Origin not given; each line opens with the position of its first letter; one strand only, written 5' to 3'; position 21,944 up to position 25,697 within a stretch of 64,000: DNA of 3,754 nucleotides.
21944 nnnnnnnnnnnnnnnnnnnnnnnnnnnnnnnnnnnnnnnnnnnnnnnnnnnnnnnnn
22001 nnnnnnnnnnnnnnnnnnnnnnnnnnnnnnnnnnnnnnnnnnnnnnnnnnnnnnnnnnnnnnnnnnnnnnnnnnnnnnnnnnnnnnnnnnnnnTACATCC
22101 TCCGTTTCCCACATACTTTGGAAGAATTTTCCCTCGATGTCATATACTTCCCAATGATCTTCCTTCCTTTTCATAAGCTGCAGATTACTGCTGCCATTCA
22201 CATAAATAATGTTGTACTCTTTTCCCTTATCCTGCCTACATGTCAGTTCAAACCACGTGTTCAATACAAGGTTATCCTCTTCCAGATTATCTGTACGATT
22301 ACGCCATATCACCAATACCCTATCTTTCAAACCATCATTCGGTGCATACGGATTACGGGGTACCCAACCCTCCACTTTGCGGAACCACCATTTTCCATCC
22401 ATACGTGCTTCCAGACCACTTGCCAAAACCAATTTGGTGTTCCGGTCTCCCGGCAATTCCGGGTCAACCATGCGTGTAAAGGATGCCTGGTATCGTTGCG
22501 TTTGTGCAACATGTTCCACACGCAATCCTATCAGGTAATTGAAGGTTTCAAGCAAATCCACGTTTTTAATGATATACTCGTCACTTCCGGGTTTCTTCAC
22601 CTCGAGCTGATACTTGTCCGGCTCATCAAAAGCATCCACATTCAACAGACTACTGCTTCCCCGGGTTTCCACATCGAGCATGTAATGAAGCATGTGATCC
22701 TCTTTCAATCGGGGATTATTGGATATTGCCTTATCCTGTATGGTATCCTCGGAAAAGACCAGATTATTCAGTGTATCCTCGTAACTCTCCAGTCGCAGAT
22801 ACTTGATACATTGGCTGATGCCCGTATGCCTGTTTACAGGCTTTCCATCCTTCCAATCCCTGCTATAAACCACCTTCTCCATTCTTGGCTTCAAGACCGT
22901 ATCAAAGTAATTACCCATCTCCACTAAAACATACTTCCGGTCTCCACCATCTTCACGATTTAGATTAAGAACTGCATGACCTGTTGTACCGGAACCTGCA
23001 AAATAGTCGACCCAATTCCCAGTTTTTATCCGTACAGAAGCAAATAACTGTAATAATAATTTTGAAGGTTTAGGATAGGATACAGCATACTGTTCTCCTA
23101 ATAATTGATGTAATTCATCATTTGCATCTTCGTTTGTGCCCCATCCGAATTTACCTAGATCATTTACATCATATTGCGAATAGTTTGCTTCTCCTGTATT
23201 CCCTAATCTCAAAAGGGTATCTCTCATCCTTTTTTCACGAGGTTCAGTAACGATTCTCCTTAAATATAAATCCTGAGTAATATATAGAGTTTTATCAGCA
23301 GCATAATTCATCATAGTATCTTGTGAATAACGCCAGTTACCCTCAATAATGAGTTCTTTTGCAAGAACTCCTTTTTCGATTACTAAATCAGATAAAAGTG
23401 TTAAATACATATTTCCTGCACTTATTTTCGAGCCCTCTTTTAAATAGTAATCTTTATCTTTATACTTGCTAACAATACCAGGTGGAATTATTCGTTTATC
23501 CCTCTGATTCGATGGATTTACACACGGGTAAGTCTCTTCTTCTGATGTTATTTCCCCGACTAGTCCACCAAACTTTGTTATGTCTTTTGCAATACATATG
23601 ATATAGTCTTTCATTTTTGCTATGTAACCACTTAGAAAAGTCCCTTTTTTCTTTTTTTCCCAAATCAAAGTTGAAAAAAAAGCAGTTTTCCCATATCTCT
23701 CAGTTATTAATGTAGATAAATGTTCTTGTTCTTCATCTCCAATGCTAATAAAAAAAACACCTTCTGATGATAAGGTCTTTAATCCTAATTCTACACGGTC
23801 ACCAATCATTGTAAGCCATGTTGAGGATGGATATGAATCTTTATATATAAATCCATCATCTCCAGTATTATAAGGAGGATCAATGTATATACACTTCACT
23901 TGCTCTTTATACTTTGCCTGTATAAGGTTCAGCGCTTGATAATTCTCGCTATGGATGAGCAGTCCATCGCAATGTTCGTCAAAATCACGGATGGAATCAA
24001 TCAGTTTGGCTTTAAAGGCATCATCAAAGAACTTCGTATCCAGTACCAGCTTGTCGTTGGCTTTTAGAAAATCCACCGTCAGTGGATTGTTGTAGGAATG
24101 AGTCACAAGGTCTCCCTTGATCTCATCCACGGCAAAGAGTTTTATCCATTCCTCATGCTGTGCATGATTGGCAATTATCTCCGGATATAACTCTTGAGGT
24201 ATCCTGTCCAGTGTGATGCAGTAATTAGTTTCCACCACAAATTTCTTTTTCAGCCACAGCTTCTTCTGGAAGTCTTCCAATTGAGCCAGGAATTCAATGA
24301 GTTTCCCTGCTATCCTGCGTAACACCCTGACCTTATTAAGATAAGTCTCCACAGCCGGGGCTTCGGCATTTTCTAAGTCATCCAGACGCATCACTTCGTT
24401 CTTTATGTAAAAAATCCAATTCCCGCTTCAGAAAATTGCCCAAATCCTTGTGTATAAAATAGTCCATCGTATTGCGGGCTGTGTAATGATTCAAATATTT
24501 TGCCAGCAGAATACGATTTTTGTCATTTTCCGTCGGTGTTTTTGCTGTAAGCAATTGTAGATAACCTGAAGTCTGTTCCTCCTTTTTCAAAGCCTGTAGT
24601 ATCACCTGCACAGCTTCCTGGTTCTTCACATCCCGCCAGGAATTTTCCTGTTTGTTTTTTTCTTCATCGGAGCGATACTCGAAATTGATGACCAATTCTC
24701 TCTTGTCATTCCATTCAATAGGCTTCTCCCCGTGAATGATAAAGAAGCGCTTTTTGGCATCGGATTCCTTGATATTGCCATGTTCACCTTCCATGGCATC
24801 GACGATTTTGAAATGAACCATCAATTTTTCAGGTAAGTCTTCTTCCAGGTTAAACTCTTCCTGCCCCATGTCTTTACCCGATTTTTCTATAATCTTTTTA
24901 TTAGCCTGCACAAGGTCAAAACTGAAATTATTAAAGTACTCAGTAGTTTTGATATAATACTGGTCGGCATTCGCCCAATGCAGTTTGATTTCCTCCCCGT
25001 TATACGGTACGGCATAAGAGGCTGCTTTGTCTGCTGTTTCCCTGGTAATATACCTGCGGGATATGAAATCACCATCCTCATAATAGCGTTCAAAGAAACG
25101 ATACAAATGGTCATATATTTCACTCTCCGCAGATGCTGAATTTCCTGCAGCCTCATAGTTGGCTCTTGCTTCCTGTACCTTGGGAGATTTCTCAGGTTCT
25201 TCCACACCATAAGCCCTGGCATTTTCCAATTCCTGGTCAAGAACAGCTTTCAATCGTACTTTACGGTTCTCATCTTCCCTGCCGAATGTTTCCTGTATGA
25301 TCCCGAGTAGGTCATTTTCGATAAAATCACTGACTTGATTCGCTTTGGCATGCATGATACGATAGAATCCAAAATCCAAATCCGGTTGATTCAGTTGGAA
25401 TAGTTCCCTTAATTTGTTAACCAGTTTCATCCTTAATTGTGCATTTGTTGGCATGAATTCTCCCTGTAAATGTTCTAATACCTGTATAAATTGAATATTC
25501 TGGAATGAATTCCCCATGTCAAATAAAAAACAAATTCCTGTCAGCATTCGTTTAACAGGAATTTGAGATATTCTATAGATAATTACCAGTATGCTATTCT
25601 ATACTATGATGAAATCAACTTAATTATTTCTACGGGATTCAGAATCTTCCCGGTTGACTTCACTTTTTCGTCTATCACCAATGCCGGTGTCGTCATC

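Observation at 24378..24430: Type III mod gene split by a +1 frameshift in a homopolymer (A6 on the plus strand, 24409-24414) while res stays intact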

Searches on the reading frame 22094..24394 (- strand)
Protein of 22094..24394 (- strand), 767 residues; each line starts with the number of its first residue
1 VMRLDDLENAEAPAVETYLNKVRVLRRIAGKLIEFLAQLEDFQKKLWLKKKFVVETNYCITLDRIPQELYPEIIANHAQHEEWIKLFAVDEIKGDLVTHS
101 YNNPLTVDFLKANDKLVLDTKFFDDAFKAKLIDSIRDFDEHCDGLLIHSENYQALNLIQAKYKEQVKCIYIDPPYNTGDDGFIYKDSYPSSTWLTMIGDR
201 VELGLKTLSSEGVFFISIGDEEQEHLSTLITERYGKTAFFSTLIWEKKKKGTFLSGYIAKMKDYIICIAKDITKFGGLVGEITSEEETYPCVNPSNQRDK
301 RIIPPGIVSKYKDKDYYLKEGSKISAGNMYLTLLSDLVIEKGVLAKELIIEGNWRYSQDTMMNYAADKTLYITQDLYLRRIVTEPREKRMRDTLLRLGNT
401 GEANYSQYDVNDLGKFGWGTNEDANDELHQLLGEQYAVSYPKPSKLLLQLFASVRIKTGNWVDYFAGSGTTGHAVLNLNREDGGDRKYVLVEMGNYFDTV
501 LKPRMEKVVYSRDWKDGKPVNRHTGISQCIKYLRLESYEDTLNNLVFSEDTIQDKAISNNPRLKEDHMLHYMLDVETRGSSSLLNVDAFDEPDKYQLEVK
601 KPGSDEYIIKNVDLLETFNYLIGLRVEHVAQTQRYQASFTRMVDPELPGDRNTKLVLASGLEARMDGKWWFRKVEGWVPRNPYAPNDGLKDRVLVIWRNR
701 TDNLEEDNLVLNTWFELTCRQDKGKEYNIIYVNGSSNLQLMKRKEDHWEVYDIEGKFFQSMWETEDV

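Call 8: search_protein_families(library=pfam, proteins=[window:22094-24394:-], max_evalue=0.01)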
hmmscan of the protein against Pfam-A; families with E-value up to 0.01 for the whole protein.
window:22094-24394:- (767 aa): 3 families
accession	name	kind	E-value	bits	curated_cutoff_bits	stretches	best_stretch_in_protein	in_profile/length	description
PF01555.25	N6_N4_Mtase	-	6.1e-24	85.6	26.7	1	166-495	1-213/221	DNA methylase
PF03602.21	Cons_hypoth95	-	0.00074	19.7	24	0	158-179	106-127/182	Conserved hypothetical protein 95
PF02086.21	MethyltransfD12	-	0.0056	16.9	22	0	131-178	144-188/253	D12 class N6 adenine-specific DNA methyltransferase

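Call 9: search_protein_families(library=ncbifam, proteins=[window:22094-24394:-], max_evalue=0.01)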
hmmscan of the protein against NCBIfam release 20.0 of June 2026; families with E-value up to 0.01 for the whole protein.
window:22094-24394:- (767 aa): 2 families
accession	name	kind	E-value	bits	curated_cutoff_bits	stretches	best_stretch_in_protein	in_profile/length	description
NF008572.0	PRK11524.1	equivalog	2.6e-07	30.1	292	1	153-275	21-140/294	adenine-specific DNA-methyltransferase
TIGR00095.1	TIGR00095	equivalog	0.0015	18.2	117.5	0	153-179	113-138/194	16S rRNA (guanine(966)-N(2))-methyltransferase RsmD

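Call 10: search_protein_families(library=padloc, proteins=[window:22094-24394:-], max_evalue=0.01)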
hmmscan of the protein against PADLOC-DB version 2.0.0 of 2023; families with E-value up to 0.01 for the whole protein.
window:22094-24394:- (767 aa): 23 families
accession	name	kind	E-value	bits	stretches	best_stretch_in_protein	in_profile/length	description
PDLC03646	MTase_III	-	8e-124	412.6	1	2-631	336-961/1057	Type III methyltransferase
PDLC03638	MTase_III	-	2.5e-64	216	1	19-630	255-794/816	Type III methyltransferase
PDLC03634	MTase_III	-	1.8e-60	203.5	2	191-497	171-448/621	Type III methyltransferase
PDLC03644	MTase_III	-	9.2e-51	171.2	1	139-559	34-438/542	Type III methyltransferase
PDLC03641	MTase_III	-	7.7e-49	164.8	2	191-495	182-448/657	Type III methyltransferase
PDLC03636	MTase_III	-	7.9e-44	148.4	1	135-513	37-413/575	Type III methyltransferase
PDLC03635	MTase_III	-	8e-41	138.5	1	138-577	212-641/708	Type III methyltransferase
PDLC03642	MTase_III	-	1e-38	131.3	2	140-273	79-219/528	Type III methyltransferase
PDLC03640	MTase_III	-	5.4e-34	115.5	3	353-510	302-448/654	Type III methyltransferase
PDLC03637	MTase_III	-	3.5e-31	106.4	2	141-276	119-269/513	Type III methyltransferase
PDLC03639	MTase_III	-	1.7e-27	94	2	142-277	86-228/639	Type III methyltransferase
PDLC03278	MTase_II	-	2.7e-15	54.7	2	153-271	8-122/390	Type II methyltransferase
PDLC03645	MTase_III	-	4.6e-15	52.8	2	146-266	142-269/709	Type III methyltransferase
PDLC03354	MTase_II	-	4.3e-11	40.5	1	144-270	61-206/425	Type II methyltransferase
PDLC03299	MTase_II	-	9e-11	39.8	1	140-275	11-141/296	Type II methyltransferase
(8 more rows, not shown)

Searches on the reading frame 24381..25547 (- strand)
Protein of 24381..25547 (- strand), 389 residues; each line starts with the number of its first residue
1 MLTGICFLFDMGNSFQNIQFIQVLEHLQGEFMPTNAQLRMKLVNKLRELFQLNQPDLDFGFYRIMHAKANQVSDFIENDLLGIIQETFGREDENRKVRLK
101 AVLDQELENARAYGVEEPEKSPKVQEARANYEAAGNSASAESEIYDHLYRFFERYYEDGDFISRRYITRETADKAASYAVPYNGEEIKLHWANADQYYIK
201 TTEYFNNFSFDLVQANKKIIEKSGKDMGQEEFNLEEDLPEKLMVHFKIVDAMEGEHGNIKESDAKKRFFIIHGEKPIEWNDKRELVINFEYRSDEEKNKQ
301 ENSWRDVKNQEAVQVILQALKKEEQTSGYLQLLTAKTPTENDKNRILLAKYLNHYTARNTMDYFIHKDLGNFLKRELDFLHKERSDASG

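Call 8: search_protein_families(library=pfam, proteins=[window:24381-25547:-], max_evalue=0.01)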
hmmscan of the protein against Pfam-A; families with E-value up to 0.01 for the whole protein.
window:24381-25547:- (389 aa): 0 families

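Call 9: search_protein_families(library=ncbifam, proteins=[window:24381-25547:-], max_evalue=0.01)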
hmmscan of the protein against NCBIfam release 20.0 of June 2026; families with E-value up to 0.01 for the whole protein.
window:24381-25547:- (389 aa): 0 families

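Call 10: search_protein_families(library=padloc, proteins=[window:24381-25547:-], max_evalue=0.01)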
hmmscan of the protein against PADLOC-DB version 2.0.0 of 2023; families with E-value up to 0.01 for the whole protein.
window:24381-25547:- (389 aa): 2 families
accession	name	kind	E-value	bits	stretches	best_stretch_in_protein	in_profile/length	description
PDLC03646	MTase_III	-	1.8e-62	209.5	1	41-383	6-333/1057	Type III methyltransferase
PDLC03638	MTase_III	-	2.6e-06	24.1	1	139-215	59-135/816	Type III methyltransferase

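Call 19: list_cluster_members(proteins=[P0002, window:24381-25454:-, window:24381-25547:-, window:17840-21061:-])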
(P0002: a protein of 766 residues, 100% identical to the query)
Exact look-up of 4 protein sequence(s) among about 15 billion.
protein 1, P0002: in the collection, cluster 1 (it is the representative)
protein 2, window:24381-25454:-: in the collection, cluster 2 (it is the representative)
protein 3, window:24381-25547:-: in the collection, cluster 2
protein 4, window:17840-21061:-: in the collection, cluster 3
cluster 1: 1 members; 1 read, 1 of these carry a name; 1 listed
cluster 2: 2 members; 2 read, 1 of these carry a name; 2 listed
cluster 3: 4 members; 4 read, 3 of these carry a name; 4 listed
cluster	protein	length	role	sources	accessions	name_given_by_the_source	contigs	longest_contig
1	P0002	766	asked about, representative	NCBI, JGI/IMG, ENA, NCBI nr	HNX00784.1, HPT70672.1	MAG TPA: site-specific DNA-methyltransferase [Candidatus Cloacimonadota bacterium] | site-specific DNA-methyltransferase [Candidatus Cloacimonadota bacterium]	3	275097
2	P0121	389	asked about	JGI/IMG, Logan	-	-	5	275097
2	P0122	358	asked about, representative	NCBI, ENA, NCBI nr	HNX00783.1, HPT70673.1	MAG TPA: hypothetical protein PLE74_00165 [Candidatus Cloacimonadota bacterium] | hypothetical protein [Candidatus Cloacimonadota bacterium]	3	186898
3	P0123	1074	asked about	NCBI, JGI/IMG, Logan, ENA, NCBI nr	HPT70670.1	MAG TPA: DEAD/DEAH box helicase family protein [Candidatus Cloacimonadota bacterium] | DEAD/DEAH box helicase family protein [Candidatus Cloacimonadota bacterium]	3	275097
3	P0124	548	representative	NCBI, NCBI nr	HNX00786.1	MAG TPA: DEAD/DEAH box helicase family protein, partial [Candidatus Cloacimonadota ... | DEAD/DEAH box helicase family protein [Candidatus Cloacimonadota bacterium]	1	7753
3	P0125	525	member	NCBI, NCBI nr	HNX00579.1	MAG TPA: restriction endonuclease subunit R, partial [Candidatus Cloacimonadota bacterium] | restriction endonuclease subunit R [Candidatus Cloacimonadota bacterium]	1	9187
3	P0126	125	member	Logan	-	-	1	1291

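Call 20: find_encoding_contigs(protein=P0121, flank=3000, max_places=10)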
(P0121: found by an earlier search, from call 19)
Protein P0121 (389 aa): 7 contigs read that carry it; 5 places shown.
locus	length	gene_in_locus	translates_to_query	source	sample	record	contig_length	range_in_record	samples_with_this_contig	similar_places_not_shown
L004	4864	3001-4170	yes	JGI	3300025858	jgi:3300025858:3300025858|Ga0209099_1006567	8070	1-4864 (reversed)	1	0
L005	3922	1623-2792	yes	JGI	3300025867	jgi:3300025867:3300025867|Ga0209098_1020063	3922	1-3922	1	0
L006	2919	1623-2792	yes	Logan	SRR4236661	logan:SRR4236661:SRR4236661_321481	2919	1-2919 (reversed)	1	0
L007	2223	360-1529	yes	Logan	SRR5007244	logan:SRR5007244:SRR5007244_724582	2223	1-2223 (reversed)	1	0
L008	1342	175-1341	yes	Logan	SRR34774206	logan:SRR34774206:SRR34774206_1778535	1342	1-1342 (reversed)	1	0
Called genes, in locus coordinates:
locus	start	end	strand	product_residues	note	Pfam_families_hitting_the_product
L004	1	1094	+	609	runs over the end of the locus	-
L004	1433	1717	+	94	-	PF12840:HTH_20, PF01022:HTH_5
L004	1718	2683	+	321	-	PF03773:ArsP_1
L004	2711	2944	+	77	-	PF13192:Thioredoxin_3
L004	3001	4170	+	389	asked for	-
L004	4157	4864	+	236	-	?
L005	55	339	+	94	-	PF12840:HTH_20, PF01022:HTH_5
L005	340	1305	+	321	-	PF03773:ArsP_1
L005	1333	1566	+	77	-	PF13192:Thioredoxin_3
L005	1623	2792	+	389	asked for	-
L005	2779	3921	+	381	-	?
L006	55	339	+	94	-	PF12840:HTH_20, PF01022:HTH_5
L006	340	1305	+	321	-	PF03773:ArsP_1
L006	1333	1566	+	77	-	PF13192:Thioredoxin_3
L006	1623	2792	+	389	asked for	-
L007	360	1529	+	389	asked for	-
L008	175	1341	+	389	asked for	?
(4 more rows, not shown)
